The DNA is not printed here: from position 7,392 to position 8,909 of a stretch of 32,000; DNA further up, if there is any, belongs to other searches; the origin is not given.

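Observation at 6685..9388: Overlapping three-gene operon: possible RNase H-like protein, divergent P-loop ATPase and wHTH/helical protein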

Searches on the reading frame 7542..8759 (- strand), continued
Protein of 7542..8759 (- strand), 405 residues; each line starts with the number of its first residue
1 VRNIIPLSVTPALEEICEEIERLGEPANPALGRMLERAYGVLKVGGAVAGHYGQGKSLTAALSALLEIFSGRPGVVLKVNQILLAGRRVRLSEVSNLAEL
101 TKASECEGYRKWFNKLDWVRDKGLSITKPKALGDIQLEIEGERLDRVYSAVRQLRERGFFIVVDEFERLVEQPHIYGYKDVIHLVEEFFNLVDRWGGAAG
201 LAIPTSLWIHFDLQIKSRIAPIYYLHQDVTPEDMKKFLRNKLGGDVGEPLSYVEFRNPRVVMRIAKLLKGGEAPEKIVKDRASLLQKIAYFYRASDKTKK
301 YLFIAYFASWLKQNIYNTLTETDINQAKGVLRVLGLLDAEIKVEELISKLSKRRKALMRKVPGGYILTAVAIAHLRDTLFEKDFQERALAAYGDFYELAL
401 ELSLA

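Call 81: list_cluster_members(proteins=[P0014, P0015, P0016, P0017, P0019, P0020, P0021, P0022, P0023, P0029])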
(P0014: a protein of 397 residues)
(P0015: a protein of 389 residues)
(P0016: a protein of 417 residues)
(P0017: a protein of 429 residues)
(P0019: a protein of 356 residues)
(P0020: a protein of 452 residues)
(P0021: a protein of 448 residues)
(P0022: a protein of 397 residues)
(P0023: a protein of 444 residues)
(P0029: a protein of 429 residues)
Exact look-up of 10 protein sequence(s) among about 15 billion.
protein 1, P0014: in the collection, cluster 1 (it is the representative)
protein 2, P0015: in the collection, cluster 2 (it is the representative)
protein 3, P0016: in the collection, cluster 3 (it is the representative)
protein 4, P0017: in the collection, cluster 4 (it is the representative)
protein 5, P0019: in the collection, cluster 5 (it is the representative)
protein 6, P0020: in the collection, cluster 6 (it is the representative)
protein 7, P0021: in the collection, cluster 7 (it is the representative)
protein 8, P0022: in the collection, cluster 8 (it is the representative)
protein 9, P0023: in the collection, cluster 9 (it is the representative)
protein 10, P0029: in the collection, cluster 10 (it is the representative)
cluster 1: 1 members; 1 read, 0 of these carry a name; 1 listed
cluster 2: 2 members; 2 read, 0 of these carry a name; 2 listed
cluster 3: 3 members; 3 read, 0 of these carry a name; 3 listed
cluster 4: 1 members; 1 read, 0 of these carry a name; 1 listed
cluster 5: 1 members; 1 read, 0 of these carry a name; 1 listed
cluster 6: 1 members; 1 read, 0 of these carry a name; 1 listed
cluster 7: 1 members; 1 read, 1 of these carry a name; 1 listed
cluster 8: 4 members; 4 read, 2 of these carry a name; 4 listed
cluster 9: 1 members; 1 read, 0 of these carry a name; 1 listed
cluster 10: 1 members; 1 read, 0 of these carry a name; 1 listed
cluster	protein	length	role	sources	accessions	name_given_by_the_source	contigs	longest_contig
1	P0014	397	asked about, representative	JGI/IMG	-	-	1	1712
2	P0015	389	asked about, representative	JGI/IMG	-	-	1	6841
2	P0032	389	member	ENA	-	-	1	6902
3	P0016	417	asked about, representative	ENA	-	-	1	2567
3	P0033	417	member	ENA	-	-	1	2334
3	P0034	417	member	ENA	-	-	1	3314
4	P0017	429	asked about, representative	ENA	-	-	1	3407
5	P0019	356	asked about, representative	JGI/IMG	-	-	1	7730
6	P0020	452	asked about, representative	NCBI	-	-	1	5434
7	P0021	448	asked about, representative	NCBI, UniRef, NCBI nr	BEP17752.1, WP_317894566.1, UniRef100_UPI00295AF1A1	hypothetical protein PYJP_11040 [Pyrofollis japonicus] | hypothetical protein n=1 Tax=Pyrofollis japonicus TaxID=3060460 RepID=UPI00295AF1A1 | hypothetical protein [Pyrofollis japonicus]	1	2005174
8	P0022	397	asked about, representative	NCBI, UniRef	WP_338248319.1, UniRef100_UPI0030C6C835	hypothetical protein [Pyrodictium abyssi] | hypothetical protein n=1 Tax=Pyrodictium abyssi TaxID=54256 RepID=UPI0030C6C835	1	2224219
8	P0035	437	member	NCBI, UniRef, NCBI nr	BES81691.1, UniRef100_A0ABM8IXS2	hypothetical protein PABY_12580 [Pyrodictium abyssi] | Uncharacterized protein n=1 Tax=Pyrodictium abyssi TaxID=54256 RepID=A0ABM8IXS2_9CREN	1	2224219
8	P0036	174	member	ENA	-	-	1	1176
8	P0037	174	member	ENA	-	-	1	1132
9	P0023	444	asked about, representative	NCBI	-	-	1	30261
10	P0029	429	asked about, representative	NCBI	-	-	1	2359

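Call 91: search_protein_families(library=pfam, proteins=[L020:3970-4383:+, L020:4338-5105:+, L020:2344-3909:+, L020:904-2244:-, L017:1326-1613:+, L017:8598-9002:+], max_evalue=0.01)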
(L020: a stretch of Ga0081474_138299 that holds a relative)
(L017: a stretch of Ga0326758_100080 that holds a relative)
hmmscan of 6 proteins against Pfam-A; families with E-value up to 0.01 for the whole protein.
L020:3970-4383:+ (137 aa): 0 families

L020:4338-5105:+ (255 aa): 1 family
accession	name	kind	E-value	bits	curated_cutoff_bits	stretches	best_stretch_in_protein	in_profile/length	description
PF04513.17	Baculo_PEP_C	-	0.00039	20.9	38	1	20-90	25-92/140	Baculovirus polyhedron envelope protein, PEP, C terminus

L020:2344-3909:+ (521 aa): 1 family
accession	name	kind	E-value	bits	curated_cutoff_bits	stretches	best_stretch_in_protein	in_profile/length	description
PF01943.22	Polysacc_synt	-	0.0001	22.3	28.2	1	43-300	4-255/274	Polysaccharide biosynthesis protein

L020:904-2244:- (446 aa): 1 family
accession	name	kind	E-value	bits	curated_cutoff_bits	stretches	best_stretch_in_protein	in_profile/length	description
PF01882.25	DUF58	-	0.0022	17.7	23.4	1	281-326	1-46/216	Protein of unknown function DUF58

L017:1326-1613:+ (95 aa): 0 families

L017:8598-9002:+ (134 aa): 2 families
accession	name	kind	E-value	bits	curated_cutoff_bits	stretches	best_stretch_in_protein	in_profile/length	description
PF05942.16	PaREP1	-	1.4e-31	109.2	24.4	1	13-125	2-115/115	Archaeal PaREP1/PaREP8 family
PF18915.5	DUF5667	-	0.0011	19.7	27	1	6-51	26-71/99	Domain of unknown function (DUF5667)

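Call 94: search_dna_similar(query=window:7542-8759:-, collection=plasmids, mode=protein, max_evalue=0.01, max_rows=8)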
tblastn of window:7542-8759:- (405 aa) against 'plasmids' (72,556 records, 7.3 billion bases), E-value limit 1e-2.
No match.

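Call 95: search_dna_similar(query=window:7542-8759:-, collection=phages, mode=protein, max_evalue=0.01, max_rows=8)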
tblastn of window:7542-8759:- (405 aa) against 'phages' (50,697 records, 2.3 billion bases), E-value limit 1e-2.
No match.
